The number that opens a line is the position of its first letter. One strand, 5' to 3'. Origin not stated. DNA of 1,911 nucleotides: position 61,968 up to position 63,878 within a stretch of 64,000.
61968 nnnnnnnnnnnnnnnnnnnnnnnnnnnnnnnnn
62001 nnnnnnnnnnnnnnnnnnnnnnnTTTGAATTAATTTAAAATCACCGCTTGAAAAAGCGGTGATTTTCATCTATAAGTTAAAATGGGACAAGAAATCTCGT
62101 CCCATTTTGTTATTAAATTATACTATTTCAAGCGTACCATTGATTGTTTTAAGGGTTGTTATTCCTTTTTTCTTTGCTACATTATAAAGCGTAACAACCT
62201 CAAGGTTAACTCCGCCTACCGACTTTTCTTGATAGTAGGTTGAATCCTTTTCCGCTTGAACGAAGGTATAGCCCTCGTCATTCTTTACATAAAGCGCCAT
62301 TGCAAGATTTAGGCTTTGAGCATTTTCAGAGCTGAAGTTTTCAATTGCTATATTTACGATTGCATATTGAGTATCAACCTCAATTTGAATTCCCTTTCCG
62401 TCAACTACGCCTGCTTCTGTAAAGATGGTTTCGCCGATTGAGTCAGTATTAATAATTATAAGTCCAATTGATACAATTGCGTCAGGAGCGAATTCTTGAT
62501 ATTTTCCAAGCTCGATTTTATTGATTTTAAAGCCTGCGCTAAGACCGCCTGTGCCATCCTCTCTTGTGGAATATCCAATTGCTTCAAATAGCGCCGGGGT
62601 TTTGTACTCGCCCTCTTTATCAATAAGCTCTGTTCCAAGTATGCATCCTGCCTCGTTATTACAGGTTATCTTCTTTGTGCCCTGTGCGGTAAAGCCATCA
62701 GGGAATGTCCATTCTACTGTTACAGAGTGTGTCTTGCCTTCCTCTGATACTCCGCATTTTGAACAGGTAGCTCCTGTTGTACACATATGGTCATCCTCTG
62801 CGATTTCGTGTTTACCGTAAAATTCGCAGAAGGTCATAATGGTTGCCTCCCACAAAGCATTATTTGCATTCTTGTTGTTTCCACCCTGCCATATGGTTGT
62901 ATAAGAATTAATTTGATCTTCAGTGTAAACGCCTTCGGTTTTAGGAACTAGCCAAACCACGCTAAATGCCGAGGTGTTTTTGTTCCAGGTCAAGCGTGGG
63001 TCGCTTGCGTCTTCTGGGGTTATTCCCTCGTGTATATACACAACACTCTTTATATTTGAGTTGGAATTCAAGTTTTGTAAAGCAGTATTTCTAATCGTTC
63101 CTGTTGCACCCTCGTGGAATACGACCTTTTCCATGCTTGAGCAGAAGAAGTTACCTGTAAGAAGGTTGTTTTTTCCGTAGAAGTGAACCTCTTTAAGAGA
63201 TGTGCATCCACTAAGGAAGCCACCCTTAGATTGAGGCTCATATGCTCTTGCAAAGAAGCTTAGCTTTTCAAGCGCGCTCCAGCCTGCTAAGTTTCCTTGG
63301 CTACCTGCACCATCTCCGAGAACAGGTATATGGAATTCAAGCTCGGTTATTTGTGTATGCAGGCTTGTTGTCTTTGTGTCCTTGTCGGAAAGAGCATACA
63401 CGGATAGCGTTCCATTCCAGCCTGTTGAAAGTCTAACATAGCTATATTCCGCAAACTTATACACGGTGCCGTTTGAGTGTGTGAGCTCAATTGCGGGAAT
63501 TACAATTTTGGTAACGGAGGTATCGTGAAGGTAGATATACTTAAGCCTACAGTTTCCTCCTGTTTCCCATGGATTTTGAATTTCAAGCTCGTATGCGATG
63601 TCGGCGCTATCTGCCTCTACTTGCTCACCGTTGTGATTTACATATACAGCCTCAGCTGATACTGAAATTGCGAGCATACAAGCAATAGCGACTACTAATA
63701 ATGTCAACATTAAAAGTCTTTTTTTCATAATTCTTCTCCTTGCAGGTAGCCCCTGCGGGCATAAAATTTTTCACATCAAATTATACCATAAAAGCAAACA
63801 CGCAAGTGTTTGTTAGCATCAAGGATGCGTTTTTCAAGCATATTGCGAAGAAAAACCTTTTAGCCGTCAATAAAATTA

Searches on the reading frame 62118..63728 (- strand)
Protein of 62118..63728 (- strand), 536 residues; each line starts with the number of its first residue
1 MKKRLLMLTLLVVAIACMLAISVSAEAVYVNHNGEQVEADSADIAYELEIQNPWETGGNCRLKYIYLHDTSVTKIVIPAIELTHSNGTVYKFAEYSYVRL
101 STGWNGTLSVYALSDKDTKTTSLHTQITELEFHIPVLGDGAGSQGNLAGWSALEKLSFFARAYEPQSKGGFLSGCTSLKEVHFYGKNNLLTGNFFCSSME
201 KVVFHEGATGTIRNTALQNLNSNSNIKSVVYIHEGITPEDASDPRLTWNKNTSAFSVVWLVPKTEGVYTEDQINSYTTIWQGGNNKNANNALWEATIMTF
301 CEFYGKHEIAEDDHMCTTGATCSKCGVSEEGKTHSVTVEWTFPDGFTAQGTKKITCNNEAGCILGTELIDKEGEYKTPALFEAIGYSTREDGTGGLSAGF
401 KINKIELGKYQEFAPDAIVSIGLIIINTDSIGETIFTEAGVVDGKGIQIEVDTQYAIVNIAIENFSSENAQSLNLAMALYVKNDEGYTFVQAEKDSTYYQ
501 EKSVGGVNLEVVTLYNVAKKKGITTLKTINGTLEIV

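Call 9: search_protein_families(library=pfam, proteins=[window:62118-63728:-], max_evalue=0.01)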
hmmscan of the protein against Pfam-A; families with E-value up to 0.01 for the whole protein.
window:62118-63728:- (536 aa): 0 families

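Call 12: find_encoding_contigs(protein=window:62118-63728:-, flank=10000, max_places=10)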
Protein window:62118-63728:- (536 aa): 1 contig read that carries it; 1 place shown.
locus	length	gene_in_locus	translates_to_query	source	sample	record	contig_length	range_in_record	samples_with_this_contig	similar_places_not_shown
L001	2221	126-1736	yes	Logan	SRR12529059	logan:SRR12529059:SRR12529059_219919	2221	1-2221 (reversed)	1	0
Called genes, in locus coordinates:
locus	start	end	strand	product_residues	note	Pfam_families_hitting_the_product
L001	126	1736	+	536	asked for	-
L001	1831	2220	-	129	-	?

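Call 28: find_homologous_proteins(query=window:62118-63728:-)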
Query window:62118-63728:- (536 aa): 50 proteins with E <= 0.001 among 8000 candidates.
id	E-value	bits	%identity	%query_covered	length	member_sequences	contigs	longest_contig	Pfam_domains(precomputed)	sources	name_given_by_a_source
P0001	0.0e+0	1181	97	100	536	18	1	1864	-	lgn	-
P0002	0.0e+0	1171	96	100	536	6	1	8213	-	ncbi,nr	ncbi:MAG: hypothetical protein IKA43_01275 [Clostridia bacterium]|nr:hypothetical protein [Clostridi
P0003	6.9e-217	739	61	100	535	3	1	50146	-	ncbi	-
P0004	3.4e-216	737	62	97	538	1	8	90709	-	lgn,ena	-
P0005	7.9e-211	719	59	98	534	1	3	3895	-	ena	-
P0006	6.6e-147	508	51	92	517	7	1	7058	-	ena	-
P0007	2.6e-142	493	48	97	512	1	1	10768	-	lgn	-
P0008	2.7e-142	493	52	90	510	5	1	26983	-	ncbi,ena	-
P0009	1.7e-141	491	49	92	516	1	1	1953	-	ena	-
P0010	1.7e-140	487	53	79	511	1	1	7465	-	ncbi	-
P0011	6.0e-140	485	50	92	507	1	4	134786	-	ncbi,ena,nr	ncbi:MAG: hypothetical protein J6D23_06225 [Clostridia bacterium]|nr:hypothetical protein [Clostridi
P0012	2.2e-138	480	51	90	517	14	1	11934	-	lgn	-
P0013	3.4e-138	480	54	79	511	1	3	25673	-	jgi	-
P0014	5.4e-138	479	55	77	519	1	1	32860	-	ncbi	-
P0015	1.2e-137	478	54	79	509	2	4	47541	-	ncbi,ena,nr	ncbi:MAG: hypothetical protein II984_10500 [Clostridia bacterium]|nr:hypothetical protein [Clostridi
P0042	6.7e-110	386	47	77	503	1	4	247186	-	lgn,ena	-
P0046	2.3e-30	124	32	62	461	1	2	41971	-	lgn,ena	-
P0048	2.4e-19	87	30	41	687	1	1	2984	PF13306.13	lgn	-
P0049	3.3e-17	80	33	41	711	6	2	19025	PF13306.13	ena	-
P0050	2.7e-6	44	32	23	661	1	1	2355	PF13306.13,PF13855.13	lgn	-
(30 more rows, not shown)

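Call 29: find_encoding_contigs(protein=P0002, flank=6000, max_places=10)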
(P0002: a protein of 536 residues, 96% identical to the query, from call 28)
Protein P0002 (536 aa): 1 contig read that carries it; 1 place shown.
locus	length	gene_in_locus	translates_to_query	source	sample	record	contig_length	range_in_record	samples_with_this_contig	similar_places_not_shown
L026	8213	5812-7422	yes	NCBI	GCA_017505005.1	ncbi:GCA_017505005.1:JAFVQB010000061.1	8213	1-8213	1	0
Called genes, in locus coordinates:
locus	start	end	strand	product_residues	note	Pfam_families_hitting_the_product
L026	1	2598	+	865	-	PF18952:DUF5696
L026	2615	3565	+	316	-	PF00528:BPD_transp_1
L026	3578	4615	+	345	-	PF00528:BPD_transp_1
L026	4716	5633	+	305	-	PF01120:Alpha_L_fucos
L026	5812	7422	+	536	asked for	-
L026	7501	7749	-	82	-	PF01381:HTH_3 (weak)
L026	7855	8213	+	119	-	?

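Call 30: find_encoding_contigs(protein=P0004, flank=3000, max_places=10)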
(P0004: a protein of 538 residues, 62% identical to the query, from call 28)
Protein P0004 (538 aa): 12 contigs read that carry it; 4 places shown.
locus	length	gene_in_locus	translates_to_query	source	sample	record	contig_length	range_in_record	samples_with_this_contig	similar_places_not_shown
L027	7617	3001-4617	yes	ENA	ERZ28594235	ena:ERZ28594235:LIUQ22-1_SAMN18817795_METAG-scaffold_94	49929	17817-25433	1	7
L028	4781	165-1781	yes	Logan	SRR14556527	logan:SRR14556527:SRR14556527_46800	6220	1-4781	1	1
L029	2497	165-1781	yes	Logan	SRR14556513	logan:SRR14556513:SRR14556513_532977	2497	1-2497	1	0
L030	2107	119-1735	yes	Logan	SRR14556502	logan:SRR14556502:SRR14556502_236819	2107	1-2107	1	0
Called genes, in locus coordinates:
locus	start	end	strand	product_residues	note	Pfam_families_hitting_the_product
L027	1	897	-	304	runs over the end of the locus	PF01509:TruB_N, PF16198:TruB_C_2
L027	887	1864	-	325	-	PF01368:DHH, PF02272:DHHA1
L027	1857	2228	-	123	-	PF02033:RBFA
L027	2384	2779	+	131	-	PF03733:YccF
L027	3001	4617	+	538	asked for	-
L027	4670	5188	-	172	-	PF00857:Isochorismatase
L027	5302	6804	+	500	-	PF03853:YjeF_N, PF01256:Carb_kinase, PF02110:HK (weak)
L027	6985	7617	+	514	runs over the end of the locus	PF00474:SSF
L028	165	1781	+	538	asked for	-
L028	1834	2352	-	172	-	PF00857:Isochorismatase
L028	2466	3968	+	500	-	PF03853:YjeF_N, PF01256:Carb_kinase, PF02110:HK (weak)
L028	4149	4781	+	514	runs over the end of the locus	PF00474:SSF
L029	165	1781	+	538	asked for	-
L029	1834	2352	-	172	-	PF00857:Isochorismatase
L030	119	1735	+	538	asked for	-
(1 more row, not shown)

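Call 31: list_cluster_members(proteins=[P0001, P0002])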
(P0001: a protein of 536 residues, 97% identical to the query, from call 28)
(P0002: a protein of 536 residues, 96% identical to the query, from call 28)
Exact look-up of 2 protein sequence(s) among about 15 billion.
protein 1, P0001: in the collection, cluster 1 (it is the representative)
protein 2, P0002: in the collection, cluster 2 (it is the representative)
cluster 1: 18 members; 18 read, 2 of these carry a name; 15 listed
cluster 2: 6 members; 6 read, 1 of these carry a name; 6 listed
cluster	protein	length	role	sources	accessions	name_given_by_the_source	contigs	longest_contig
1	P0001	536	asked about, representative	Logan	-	-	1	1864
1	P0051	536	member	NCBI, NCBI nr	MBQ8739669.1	MAG: hypothetical protein IJZ04_09295 [Clostridia bacterium] | hypothetical protein [Clostridia bacterium]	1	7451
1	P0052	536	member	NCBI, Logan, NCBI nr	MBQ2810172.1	MAG: hypothetical protein IJF11_04695 [Clostridia bacterium] | hypothetical protein [Clostridia bacterium]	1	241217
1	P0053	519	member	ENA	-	-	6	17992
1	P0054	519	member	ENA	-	-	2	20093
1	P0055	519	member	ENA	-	-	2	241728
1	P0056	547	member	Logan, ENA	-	-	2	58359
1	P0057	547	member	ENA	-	-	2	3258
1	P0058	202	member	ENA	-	-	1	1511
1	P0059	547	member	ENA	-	-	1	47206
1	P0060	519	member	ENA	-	-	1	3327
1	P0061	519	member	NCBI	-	-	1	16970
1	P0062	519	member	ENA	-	-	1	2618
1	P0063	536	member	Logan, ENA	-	-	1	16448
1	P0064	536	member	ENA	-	-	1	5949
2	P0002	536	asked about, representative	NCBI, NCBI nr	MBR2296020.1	MAG: hypothetical protein IKA43_01275 [Clostridia bacterium] | hypothetical protein [Clostridia bacterium]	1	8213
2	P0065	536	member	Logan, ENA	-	-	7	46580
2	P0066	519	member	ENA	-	-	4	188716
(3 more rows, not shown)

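Call 32: find_encoding_contigs(protein=P0052, flank=5000, max_places=10)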
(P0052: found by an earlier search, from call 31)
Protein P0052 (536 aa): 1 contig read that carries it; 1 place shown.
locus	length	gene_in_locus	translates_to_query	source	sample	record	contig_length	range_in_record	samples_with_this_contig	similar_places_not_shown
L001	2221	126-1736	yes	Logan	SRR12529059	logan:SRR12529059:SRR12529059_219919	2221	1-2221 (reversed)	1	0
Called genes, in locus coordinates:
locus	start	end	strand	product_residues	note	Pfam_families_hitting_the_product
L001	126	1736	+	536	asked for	-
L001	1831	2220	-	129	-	?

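Call 33: find_encoding_contigs(protein=P0065, flank=3000, max_places=10)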
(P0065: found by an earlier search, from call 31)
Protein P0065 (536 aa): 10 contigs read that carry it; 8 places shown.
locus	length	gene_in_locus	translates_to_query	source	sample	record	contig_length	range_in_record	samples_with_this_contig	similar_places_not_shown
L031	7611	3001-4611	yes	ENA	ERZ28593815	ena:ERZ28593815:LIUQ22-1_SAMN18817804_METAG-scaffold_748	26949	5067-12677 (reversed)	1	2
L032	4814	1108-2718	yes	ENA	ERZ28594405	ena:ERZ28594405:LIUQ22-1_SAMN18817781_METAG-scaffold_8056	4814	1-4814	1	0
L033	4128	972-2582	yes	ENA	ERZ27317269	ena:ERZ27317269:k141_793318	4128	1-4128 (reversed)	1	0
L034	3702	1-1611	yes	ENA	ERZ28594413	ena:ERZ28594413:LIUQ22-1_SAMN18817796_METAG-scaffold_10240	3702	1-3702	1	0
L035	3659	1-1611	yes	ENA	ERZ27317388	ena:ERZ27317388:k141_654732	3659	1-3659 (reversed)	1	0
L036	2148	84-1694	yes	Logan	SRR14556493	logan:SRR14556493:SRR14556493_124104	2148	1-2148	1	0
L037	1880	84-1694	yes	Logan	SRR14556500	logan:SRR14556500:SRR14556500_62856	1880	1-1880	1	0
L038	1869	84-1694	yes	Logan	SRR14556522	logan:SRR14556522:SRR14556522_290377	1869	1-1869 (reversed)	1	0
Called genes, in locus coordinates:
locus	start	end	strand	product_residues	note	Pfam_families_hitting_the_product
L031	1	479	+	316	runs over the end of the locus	PF00528:BPD_transp_1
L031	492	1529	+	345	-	PF00528:BPD_transp_1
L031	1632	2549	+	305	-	PF01120:Alpha_L_fucos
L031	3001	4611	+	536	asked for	-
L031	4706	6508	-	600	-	PF17297:PEPCK_N, PF00821:PEPCK_GTP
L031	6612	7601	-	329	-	PF03629:SASA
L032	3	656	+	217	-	?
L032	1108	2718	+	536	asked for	-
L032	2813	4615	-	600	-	PF17297:PEPCK_N, PF00821:PEPCK_GTP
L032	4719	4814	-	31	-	?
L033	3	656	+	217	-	?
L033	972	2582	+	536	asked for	-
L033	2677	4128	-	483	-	?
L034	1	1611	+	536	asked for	?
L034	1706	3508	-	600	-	PF17297:PEPCK_N, PF00821:PEPCK_GTP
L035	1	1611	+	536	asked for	?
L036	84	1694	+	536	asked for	-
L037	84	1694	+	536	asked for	-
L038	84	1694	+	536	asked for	-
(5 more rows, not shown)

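Call 36: find_encoding_contigs(protein=P0055, flank=4000, max_places=10)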
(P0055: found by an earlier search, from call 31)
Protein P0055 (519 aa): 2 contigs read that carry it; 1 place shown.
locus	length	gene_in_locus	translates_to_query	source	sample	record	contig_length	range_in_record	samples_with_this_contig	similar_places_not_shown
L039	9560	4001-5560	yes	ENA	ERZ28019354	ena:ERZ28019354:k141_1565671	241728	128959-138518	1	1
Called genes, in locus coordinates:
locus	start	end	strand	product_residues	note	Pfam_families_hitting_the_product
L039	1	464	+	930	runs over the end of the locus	PF18952:DUF5696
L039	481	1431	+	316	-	PF00528:BPD_transp_1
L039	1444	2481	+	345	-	PF00528:BPD_transp_1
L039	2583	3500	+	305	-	PF01120:Alpha_L_fucos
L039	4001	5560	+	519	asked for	-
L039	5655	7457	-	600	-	PF17297:PEPCK_N, PF00821:PEPCK_GTP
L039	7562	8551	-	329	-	PF03629:SASA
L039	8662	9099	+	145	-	-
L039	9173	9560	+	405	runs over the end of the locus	PF00579:tRNA-synt_1b, PF22421:SYY_C-terminal, PF01479:S4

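Call 37: find_encoding_contigs(protein=P0053, flank=2000, max_places=10)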
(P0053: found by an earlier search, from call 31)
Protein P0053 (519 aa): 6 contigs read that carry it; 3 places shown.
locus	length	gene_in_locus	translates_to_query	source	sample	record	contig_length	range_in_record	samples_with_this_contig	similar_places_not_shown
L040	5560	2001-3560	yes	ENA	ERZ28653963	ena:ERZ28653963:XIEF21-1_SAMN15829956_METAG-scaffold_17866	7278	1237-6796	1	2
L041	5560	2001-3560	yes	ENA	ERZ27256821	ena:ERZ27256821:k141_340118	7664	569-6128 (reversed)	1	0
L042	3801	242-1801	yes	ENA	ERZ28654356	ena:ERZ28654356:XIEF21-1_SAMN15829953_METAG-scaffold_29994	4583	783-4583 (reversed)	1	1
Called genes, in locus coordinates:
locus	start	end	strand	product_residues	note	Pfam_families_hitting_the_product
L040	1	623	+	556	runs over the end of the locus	PF13306:LRR_5, PF13855:LRR_8 (faint)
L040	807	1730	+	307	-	PF01120:Alpha_L_fucos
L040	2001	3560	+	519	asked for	-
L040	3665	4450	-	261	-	PF14808:TMEM164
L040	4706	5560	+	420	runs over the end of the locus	-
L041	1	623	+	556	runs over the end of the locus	PF13306:LRR_5, PF13855:LRR_8 (faint)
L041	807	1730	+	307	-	PF01120:Alpha_L_fucos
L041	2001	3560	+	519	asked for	-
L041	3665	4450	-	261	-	PF14808:TMEM164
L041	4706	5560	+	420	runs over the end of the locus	-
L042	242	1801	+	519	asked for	-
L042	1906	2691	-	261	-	PF14808:TMEM164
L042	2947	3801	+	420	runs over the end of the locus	-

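Call 51: find_encoding_contigs(protein=P0011, flank=1500, max_places=6)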
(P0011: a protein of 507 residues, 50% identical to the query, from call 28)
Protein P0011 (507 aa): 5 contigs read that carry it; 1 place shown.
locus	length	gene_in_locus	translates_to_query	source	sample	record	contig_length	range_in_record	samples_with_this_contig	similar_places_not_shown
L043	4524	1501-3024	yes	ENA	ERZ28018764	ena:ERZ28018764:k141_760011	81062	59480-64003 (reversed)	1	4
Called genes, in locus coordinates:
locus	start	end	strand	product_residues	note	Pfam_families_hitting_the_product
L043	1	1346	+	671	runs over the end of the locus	PF13306:LRR_5, PF13855:LRR_8 (faint), PF13306:LRR_5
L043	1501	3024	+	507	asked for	-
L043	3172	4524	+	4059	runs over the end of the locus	PF00082:Peptidase_S8, PF09479:Flg_new (weak), PF13855:LRR_8 (faint), PF13306:LRR_5, PF23952:LRR_EndoS (faint), PF12799:LRR_4 (faint), PF13306:LRR_5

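Call 52: find_encoding_contigs(protein=P0042, flank=1500, max_places=6)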
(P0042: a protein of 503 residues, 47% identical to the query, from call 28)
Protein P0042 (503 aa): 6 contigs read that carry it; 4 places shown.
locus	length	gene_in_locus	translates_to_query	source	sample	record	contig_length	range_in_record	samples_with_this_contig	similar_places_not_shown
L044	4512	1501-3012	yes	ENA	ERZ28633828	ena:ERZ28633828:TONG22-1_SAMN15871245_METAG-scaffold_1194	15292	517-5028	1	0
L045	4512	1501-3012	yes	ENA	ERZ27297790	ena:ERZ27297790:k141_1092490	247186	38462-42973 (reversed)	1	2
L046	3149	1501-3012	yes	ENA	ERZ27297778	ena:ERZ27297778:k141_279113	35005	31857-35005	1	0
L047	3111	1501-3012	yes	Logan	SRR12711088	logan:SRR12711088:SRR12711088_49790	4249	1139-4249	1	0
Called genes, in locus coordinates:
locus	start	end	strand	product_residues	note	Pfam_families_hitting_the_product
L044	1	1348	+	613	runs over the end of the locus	PF00122:E1-E2_ATPase, PF00702:Hydrolase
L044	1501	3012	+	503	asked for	-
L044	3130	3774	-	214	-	-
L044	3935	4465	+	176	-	PF02620:YceD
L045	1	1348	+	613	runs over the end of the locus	PF00122:E1-E2_ATPase, PF00702:Hydrolase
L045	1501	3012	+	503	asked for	-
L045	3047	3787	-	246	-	-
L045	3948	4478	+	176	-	PF02620:YceD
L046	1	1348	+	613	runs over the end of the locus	PF00122:E1-E2_ATPase, PF00702:Hydrolase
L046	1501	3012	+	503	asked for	-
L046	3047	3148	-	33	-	?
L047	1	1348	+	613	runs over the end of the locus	PF00122:E1-E2_ATPase, PF00702:Hydrolase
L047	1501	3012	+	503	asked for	-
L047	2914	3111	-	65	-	?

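Call 53: find_encoding_contigs(protein=P0046, flank=1500, max_places=6)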
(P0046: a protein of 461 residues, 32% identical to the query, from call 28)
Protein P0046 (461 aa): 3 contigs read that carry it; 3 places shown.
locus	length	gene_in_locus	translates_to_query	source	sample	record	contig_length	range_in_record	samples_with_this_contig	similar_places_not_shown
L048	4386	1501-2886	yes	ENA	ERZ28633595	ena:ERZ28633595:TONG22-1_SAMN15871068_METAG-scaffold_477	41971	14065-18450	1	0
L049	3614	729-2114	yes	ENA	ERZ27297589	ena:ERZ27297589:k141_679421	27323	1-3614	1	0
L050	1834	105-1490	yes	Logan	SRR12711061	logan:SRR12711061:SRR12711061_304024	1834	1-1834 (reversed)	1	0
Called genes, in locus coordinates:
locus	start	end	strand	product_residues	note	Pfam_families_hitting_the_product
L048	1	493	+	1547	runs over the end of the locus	-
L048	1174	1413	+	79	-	PF12844:HTH_19 (weak), PF01381:HTH_3 (weak)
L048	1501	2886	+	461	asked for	-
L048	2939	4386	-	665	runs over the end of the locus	PF21209:Bac_rhamnosid-like_N, PF17389:Bac_rhamnosid6H, PF22422:MGH1-like_GH (faint), PF01204:Trehalase (weak)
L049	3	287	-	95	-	?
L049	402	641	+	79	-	PF12844:HTH_19 (weak), PF01381:HTH_3 (weak)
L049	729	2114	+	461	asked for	-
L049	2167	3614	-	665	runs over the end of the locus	PF21209:Bac_rhamnosid-like_N, PF17389:Bac_rhamnosid6H, PF22422:MGH1-like_GH (faint), PF01204:Trehalase (weak)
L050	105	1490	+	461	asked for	-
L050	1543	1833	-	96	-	?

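Call 56: search_protein_families(library=pfam, proteins=[window:62118-63728:-, P0003, P0011, P0042, P0046], max_evalue=10)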
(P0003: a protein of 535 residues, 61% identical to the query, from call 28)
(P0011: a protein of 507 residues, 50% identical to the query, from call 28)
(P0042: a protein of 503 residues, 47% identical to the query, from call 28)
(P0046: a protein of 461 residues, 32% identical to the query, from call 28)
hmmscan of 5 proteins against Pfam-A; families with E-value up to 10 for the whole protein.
window:62118-63728:- (536 aa): 1 family
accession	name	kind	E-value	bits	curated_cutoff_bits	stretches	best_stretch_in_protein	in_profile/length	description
PF17735.7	BslA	-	0.088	13.2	38.7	1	335-359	28-52/121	Biofilm surface layer A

P0003 (535 aa): 0 families

P0011 (507 aa): 1 family
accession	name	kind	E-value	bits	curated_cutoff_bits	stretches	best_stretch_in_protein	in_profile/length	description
PF17224.9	DUF5300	-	0.037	14.7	27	1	435-495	6-66/99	Domain of unknown function (DUF5300)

P0042 (503 aa): 0 families

P0046 (461 aa): 0 families

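Call 59: find_encoding_contigs(protein=P0066, flank=1200, max_places=10)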
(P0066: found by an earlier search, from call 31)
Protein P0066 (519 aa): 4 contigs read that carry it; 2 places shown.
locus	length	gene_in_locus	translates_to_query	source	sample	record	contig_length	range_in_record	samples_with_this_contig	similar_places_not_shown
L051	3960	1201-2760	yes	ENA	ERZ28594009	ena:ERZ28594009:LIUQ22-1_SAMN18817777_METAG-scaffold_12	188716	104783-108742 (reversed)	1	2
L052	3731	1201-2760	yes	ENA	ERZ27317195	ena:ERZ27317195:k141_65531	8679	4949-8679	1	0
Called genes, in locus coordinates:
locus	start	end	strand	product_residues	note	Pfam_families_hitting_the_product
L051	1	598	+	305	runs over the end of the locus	PF01120:Alpha_L_fucos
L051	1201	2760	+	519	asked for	-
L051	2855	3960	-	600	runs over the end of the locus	PF17297:PEPCK_N, PF00821:PEPCK_GTP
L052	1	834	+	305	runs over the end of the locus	PF01120:Alpha_L_fucos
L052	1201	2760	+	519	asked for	-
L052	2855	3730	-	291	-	?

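Call 60: find_encoding_contigs(protein=P0056, flank=1200, max_places=10)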
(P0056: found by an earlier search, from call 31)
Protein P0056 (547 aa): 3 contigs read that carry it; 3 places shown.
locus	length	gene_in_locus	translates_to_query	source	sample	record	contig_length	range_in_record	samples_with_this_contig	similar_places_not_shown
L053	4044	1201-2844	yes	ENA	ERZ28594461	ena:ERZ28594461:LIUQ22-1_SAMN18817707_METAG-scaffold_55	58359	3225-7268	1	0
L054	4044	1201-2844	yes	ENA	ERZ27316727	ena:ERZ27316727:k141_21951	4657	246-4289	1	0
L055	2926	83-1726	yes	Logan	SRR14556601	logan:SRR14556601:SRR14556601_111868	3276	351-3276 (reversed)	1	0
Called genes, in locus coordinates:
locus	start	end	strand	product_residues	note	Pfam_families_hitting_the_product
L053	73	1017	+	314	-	PF01120:Alpha_L_fucos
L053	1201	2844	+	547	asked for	-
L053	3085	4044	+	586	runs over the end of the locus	-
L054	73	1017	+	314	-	PF01120:Alpha_L_fucos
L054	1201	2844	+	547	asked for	-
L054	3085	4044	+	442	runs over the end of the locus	?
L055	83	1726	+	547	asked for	-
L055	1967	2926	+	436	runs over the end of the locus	?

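Call 70: search_solved_structures(query=A2, max_evalue=1)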
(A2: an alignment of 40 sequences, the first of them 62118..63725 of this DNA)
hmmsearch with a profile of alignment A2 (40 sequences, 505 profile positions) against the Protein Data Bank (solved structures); distinct sequences matched with E-value up to 1: 1.
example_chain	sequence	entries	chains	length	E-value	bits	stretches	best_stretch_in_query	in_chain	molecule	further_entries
4h09_A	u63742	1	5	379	1.9e-05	26.8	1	61-228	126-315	Hypothetical leucine rich repeat protein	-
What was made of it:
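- On BspA-type leucine-rich repeat protein (Pfam LRR_5, PF13306): The C-family profile matches 4h09_A 'hypothetical leucine rich repeat protein' with E 1.9e-5 over positions 61-228 (call 70).
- Tried and rejected: The sequence-profile hit to 4h09 (call 70) was used instead.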

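Call 77: predict_structure(alignment_id=A2)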
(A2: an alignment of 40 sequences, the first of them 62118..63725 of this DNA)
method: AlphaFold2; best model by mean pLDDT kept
length: 535 residues; sequences in the alignment: 40
mean_pLDDT: 82.9   pTM: 0.58
mean pLDDT of the five models: 82.9, 81.4, 79.8, 79.0, 77.9
residues with pLDDT >= 90: 246; 70-90: 200; 50-70: 42; < 50: 47
segments of 3 or more residues with pLDDT < 50: 17-22, 305-333, 358-369
pLDDT, mean of each block of 10 residues (from residue 1): 74 57 77 93 97 93 97 97 94 96 94 95 98 96 96 97 93 97 95 95 94 93 91 95 86 88 78 91 78 88 51 33 37 64 84 61 45 84 82 80 86 80 89 84 87 82 80 90 86 78 83 85 64 55
secondary structure, 60 per line:
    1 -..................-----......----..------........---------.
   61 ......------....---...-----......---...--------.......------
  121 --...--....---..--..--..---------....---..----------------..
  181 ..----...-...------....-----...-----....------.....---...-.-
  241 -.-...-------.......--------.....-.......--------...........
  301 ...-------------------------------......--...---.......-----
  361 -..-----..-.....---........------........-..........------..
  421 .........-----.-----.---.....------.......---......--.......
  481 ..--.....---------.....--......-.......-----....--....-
elements in order: H2-19 E25-30 E43-50 E60-66 E73-76 E80-82 E88-90 E97-99 E108-111 E128-131 E154-157 E179-182 E187-189 E200-203 E209-211 H217-220 E227-231 E235-237 E244-246 E254-260 H269-273 E275-281 E290-298 H299-303 E335-340 E349-355 E372-376 E380-387 E394-401 H403-412 E419-426 E445-449 E456-462 H466-471 E474-482 E485-489 E499-503 E506-511 H513-519 E525-528 E531-534
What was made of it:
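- On BspA-type leucine-rich repeat protein (Pfam LRR_5, PF13306): The model shows a regular short-strand solenoid pattern at residues 43-260 with pLDDT above 90 (call 77).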
